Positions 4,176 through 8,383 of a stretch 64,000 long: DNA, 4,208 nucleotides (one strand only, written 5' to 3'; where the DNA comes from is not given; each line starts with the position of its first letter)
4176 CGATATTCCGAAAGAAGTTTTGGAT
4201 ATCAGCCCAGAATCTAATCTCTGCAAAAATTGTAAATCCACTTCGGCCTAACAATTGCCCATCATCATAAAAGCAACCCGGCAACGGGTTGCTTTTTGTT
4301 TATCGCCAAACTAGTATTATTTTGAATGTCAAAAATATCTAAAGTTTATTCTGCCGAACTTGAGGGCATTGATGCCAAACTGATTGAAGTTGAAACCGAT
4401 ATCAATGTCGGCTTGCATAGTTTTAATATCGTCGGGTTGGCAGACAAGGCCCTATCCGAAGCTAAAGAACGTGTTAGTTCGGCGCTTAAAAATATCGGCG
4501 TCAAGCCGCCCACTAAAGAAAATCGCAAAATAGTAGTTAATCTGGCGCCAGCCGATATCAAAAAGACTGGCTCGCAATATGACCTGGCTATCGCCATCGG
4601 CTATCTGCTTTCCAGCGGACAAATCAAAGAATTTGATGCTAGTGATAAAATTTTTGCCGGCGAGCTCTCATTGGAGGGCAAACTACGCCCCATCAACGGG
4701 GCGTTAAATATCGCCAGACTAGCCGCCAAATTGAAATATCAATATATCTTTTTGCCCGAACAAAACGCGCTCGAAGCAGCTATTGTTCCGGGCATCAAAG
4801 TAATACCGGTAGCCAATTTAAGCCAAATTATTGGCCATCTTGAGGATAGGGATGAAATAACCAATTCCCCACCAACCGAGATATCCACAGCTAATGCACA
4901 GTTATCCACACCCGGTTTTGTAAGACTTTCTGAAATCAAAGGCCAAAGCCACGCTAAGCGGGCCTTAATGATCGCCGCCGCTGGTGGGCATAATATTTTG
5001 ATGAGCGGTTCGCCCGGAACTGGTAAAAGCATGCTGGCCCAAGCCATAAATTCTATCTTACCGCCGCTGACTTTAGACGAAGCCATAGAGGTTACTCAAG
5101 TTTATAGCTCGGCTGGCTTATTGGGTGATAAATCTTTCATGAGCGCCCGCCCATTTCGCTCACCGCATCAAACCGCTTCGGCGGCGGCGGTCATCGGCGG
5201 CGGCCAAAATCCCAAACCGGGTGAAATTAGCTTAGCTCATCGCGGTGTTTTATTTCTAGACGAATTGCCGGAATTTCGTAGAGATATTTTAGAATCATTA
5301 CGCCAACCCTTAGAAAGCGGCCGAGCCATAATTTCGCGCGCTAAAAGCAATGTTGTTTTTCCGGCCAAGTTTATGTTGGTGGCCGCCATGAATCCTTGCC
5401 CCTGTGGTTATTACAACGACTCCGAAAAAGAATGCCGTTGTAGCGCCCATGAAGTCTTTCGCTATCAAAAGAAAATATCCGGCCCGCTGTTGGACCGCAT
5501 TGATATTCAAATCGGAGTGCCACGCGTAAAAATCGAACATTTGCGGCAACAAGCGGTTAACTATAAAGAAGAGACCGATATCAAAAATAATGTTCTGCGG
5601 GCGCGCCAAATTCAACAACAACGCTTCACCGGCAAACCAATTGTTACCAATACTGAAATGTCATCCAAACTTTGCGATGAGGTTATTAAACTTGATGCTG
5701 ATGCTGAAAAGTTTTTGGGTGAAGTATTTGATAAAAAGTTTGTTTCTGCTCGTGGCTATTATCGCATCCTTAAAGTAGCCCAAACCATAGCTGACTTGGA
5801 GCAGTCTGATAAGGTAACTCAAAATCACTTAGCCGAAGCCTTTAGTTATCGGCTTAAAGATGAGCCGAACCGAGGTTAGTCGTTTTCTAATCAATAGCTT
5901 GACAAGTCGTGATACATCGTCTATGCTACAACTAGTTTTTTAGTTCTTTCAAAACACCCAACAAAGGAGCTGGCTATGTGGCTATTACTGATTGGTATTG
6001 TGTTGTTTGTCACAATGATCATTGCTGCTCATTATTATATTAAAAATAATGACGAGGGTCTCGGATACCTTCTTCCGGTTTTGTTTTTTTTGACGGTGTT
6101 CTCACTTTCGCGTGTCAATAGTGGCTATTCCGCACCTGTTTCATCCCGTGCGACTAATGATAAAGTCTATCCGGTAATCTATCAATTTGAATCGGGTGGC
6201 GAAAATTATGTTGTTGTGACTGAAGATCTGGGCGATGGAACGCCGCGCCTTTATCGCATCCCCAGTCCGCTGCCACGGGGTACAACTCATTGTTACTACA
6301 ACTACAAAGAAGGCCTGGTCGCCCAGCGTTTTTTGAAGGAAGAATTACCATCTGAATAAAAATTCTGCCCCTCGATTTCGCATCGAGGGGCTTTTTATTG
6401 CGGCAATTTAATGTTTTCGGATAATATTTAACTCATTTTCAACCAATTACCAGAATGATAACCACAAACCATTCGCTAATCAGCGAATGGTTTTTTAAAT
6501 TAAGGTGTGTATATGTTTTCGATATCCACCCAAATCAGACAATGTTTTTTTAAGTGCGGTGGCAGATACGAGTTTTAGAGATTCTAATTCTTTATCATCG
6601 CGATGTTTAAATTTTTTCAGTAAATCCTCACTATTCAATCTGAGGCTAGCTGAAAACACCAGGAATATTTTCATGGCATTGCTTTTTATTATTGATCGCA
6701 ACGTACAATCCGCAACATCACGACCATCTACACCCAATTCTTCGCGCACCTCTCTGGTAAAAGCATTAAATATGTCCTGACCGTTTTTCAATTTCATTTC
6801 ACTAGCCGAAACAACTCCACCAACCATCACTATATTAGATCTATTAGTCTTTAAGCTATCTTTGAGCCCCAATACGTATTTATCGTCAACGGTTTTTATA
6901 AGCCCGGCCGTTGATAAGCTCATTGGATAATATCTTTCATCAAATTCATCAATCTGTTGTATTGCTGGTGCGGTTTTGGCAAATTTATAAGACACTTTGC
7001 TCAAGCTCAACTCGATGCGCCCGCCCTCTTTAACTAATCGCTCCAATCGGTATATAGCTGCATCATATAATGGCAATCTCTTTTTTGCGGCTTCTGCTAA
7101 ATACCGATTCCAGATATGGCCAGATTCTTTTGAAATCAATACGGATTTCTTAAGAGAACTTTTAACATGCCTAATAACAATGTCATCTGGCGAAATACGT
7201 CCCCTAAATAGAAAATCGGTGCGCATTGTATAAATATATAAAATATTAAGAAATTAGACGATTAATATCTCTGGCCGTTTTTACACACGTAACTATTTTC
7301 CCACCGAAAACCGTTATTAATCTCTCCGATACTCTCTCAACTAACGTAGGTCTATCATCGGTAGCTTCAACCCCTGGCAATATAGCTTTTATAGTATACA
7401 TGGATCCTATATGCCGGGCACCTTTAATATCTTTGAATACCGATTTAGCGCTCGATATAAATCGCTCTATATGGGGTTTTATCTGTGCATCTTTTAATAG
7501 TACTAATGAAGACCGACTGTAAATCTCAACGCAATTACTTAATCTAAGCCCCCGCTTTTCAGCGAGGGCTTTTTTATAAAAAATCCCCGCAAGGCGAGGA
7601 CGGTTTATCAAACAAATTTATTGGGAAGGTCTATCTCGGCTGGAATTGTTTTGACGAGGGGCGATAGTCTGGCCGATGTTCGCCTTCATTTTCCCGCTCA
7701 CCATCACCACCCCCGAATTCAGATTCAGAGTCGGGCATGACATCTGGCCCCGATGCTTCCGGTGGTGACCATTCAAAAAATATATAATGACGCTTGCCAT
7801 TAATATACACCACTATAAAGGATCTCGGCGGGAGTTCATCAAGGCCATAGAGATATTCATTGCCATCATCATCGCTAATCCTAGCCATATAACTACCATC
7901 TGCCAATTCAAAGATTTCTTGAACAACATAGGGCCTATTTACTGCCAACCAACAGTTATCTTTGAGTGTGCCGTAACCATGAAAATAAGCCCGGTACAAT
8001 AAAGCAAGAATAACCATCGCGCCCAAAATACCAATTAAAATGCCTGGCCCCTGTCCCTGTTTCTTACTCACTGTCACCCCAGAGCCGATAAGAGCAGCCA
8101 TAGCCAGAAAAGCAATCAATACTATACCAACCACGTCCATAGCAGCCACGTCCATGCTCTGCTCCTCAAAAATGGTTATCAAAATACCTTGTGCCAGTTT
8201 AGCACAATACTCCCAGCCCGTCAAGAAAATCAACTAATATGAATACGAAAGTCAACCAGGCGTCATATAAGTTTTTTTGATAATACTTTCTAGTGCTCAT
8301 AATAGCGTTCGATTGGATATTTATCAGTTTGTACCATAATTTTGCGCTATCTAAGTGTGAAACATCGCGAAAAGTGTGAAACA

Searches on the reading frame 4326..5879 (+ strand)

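Call 7: search_protein_families(library=pfam, proteins=[window:4326-5879:+])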
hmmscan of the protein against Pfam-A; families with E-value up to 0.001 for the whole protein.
window:4326-5879:+ (517 aa): 7 families
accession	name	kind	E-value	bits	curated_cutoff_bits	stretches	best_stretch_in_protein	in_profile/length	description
PF01078.27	Mg_chelatase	-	2.2e-94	315.1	20.3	1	201-405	2-206/207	Magnesium chelatase, subunit ChlI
PF13541.12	ChlI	-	2.8e-38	131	27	1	22-147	1-121/121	Subunit ChlI of Mg-chelatase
PF13335.12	Mg_chelatase_C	-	8.6e-27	94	26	1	417-509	5-94/94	Magnesium chelatase, subunit ChlI C-terminal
PF07728.20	AAA_5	-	3.8e-10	40.4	22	1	223-359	1-125/139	AAA domain (dynein-related subfamily)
PF00493.29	MCM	-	1.2e-08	34.8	23.3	1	297-394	113-200/224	MCM P-loop domain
PF00158.32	Sigma54_activat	-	6.1e-07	29.7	20.2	1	213-356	14-142/168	Sigma-54 interaction domain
PF05362.19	Lon_C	-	0.00076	19.5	21.1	0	44-169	71-199/205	Lon protease (S16) C-terminal proteolytic domain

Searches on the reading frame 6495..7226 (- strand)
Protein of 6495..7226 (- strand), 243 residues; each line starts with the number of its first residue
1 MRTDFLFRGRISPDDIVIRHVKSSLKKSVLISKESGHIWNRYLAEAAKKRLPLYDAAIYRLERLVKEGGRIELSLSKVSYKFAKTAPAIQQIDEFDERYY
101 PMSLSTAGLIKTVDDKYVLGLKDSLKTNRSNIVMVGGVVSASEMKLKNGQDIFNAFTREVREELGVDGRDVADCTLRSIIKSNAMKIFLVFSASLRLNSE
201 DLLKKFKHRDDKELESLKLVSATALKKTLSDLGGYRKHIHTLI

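Call 7: search_protein_families(library=pfam, proteins=[window:6495-7226:-])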
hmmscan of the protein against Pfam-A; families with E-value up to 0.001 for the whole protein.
window:6495-7226:- (243 aa): 1 family
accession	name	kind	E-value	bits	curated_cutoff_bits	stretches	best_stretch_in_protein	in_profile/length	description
PF00293.34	NUDIX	-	0.00063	20.2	21.1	0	106-225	5-118/134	NUDIX domain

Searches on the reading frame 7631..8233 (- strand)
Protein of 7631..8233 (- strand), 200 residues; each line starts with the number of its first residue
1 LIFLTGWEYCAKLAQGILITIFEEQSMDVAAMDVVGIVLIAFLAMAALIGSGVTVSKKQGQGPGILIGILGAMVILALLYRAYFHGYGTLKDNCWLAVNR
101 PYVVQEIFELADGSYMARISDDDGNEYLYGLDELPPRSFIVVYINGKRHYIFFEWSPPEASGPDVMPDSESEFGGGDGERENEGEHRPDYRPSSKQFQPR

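Call 7: search_protein_families(library=pfam, proteins=[window:7631-8233:-])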
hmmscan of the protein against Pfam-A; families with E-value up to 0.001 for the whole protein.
window:7631-8233:- (200 aa): 0 families

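Call 32: find_homologous_proteins(query=window:7631-8158:-)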
Query window:7631-8158:- (175 aa): 1 proteins with E <= 0.001 among 278 candidates.
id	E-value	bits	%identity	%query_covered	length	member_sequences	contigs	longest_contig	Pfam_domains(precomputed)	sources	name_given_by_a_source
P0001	1.7e-113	394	100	99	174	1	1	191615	-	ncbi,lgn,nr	ncbi:MAG: hypothetical protein Q8O87_02895 [bacterium]|nr:hypothetical protein [bacterium]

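Call 34: find_encoding_contigs(protein=P0001, flank=10000, max_places=5)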
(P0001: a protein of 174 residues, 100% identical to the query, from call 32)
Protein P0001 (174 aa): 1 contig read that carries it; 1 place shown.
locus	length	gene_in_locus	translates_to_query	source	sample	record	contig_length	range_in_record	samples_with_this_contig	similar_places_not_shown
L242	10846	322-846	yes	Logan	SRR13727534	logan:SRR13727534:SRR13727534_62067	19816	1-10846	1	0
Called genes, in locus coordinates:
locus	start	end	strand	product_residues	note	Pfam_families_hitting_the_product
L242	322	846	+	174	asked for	-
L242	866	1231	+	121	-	-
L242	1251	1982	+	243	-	-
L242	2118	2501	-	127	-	-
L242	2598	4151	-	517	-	PF13541:ChlI, PF00158:Sigma54_activat (weak), PF00493:MCM (faint), PF01078:Mg_chelatase, PF07728:AAA_5, PF13335:Mg_chelatase_C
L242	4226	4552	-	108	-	PF01258:zf-dskA_traR (weak)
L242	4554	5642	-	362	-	-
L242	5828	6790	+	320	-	-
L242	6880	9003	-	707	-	PF01138:RNase_PH, PF03726:PNPase (weak), PF01138:RNase_PH, PF00013:KH_1, PF00575:S1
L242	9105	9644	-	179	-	PF01936:NYN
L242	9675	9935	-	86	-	PF00312:Ribosomal_S15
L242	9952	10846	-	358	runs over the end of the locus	PF23459:S1_RRP5 (faint), PF21543:CvfB_2nd (faint), PF00575:S1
